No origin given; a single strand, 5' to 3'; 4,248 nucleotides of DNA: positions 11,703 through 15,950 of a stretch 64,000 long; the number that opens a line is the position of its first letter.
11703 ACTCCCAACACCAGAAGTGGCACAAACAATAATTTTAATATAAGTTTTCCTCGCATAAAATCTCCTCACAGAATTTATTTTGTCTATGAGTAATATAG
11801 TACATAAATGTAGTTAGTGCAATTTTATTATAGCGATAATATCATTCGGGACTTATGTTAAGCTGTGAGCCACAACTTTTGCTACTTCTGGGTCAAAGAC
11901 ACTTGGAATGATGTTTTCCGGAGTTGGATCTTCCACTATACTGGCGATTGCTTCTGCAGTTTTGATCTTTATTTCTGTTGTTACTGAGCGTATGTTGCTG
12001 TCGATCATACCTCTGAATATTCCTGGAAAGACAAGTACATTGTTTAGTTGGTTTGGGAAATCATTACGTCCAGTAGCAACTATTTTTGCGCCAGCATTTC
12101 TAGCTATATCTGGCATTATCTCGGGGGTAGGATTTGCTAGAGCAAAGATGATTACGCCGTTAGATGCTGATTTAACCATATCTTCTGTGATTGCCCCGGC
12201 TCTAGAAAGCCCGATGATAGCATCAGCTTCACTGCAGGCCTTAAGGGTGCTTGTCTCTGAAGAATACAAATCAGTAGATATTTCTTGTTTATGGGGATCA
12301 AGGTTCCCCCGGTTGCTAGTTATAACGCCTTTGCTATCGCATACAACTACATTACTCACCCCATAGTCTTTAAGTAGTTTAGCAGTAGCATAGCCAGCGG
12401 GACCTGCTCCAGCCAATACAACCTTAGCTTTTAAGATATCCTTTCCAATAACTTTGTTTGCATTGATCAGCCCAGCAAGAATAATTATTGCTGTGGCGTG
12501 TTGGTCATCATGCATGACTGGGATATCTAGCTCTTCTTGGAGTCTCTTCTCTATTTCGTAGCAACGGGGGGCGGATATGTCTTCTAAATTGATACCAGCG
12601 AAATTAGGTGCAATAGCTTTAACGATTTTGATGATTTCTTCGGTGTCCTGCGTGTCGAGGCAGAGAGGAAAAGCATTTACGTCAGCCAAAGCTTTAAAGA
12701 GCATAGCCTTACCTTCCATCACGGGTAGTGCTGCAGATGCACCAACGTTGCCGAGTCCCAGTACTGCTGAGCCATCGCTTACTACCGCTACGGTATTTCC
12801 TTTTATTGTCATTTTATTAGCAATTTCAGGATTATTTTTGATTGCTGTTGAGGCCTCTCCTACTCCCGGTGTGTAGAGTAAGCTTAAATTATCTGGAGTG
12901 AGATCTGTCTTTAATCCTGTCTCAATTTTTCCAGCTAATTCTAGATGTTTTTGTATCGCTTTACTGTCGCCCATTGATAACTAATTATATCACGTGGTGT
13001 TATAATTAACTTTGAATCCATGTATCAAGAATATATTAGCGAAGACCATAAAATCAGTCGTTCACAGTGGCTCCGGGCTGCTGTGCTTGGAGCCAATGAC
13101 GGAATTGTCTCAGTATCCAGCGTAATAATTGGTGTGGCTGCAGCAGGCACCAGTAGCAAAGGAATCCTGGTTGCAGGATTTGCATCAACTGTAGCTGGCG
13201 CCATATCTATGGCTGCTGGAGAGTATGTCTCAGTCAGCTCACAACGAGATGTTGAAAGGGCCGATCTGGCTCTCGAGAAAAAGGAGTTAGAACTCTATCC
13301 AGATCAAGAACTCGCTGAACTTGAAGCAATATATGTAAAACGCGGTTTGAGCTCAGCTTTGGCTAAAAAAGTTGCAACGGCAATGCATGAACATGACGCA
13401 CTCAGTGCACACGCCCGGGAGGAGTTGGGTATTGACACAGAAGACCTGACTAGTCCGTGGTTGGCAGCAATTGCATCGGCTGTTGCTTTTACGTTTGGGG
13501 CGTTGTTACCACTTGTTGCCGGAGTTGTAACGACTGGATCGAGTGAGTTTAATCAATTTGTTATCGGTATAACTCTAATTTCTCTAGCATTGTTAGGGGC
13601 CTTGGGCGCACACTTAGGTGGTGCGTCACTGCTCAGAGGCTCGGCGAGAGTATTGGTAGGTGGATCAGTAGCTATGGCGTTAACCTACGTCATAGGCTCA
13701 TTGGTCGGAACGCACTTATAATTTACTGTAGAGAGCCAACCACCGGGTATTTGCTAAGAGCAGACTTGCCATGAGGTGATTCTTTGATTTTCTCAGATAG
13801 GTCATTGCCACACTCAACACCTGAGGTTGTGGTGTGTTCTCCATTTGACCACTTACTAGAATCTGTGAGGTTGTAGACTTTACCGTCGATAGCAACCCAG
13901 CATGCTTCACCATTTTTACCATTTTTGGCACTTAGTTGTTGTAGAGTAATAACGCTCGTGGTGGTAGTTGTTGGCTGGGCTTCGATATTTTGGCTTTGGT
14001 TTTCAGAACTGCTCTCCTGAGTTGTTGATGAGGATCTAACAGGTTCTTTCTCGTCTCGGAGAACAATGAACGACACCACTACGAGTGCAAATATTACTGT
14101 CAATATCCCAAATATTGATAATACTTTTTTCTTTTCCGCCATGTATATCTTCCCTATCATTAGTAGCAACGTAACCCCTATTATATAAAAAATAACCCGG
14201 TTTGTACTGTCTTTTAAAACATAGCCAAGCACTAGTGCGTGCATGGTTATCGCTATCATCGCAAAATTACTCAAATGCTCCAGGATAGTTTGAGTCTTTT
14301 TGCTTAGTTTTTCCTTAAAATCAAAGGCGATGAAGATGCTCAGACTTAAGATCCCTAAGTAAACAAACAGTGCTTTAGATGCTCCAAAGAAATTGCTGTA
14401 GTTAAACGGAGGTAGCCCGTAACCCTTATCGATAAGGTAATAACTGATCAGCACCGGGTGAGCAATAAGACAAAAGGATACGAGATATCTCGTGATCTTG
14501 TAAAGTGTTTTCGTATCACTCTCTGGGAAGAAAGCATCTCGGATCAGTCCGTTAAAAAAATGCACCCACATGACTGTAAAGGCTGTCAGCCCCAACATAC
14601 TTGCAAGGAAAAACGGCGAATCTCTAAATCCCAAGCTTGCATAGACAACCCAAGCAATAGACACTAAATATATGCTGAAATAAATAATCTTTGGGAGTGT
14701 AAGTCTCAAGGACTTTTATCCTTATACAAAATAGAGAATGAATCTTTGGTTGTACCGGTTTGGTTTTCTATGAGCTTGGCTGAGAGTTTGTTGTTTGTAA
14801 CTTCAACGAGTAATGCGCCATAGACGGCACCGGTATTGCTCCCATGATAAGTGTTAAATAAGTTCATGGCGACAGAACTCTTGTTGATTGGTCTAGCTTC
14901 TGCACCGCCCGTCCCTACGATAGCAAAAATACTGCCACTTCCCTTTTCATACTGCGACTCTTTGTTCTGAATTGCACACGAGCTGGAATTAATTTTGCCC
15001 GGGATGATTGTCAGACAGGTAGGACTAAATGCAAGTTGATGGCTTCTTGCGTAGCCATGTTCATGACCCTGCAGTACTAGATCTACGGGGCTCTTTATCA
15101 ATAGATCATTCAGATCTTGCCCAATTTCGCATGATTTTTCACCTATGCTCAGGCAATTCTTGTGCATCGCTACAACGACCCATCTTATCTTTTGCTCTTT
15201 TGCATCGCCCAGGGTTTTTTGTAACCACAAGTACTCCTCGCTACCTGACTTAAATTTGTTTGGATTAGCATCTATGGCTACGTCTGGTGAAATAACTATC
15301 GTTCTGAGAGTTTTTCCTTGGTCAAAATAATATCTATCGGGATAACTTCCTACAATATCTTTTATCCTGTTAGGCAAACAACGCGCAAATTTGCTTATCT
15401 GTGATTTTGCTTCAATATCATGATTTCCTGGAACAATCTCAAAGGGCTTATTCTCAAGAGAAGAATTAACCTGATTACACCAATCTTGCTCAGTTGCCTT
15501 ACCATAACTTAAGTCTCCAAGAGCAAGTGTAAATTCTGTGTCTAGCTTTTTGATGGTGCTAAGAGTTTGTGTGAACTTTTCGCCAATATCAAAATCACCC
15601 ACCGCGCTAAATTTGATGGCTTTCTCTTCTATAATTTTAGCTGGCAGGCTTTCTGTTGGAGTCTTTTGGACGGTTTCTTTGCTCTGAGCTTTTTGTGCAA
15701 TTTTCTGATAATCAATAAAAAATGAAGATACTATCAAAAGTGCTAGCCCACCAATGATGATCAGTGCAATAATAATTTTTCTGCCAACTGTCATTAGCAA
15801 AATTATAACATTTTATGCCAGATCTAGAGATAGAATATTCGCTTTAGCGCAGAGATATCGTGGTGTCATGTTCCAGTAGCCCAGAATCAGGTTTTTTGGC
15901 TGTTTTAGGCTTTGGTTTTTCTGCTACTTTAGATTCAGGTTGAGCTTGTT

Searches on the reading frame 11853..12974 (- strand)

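Call 85: search_protein_families(library=pfam, proteins=[window:11853-12974:-], max_evalue=0.00001)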
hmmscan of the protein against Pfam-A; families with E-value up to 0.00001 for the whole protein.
window:11853-12974:- (373 aa): 3 families
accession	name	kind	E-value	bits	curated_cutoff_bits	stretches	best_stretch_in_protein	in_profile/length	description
PF00390.24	malic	-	4.9e-28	98.6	23.1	1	27-146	17-182/182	Malic enzyme, N-terminal domain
PF03949.21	Malic_M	-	1.8e-19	70.5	23.5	1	160-360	3-240/258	Malic enzyme, NAD binding domain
PF00208.27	ELFV_dehydrog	-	2.9e-06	27.6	23.4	0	161-224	10-74/241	Glutamate/Leucine/Phenylalanine/Valine dehydrogenase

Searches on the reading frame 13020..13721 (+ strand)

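Call 85: search_protein_families(library=pfam, proteins=[window:13020-13721:+], max_evalue=0.00001)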
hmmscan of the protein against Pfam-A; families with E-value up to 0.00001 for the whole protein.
window:13020-13721:+ (233 aa): 1 family
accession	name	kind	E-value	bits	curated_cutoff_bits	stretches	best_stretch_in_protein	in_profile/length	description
PF01988.24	VIT1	-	1e-65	222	28.1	1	18-227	1-214/214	VIT family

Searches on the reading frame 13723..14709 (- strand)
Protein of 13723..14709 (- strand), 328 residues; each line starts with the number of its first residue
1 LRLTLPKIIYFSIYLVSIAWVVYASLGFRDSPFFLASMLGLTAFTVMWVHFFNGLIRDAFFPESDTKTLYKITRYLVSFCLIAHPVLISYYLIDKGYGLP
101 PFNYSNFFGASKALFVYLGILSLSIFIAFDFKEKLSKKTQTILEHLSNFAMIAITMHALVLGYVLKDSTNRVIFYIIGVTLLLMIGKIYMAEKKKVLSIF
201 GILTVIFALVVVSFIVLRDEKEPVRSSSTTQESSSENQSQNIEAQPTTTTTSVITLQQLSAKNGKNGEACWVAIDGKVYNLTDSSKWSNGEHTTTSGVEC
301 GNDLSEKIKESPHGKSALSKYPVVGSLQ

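Call 86: search_protein_families(library=pfam, proteins=[window:13723-14709:-], max_evalue=0.00001)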
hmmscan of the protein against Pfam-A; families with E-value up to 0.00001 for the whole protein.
window:13723-14709:- (328 aa): 1 family
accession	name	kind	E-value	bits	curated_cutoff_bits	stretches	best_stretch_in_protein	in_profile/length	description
PF00173.33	Cyt-b5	-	1.6e-06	28.5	23.7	1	255-327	1-73/74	Cytochrome b5-like Heme/Steroid binding domain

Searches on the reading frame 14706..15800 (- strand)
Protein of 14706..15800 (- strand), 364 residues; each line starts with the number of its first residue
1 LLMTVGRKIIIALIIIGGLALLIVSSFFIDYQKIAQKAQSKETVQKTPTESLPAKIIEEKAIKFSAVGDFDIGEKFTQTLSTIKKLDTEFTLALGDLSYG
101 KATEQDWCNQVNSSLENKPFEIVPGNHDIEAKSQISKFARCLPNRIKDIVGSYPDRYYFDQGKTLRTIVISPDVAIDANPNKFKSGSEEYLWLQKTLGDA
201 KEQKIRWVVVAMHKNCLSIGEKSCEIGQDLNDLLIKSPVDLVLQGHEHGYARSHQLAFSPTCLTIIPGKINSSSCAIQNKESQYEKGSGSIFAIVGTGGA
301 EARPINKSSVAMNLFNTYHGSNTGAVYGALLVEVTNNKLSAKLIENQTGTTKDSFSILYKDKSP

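Call 86: search_protein_families(library=pfam, proteins=[window:14706-15800:-], max_evalue=0.00001)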
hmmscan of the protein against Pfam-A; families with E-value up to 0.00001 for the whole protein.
window:14706-15800:- (364 aa): 1 family
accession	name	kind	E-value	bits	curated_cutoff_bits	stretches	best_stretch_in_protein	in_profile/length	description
PF00149.33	Metallophos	-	2.6e-12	48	21.5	1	74-250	13-191/191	Calcineurin-like phosphoesterase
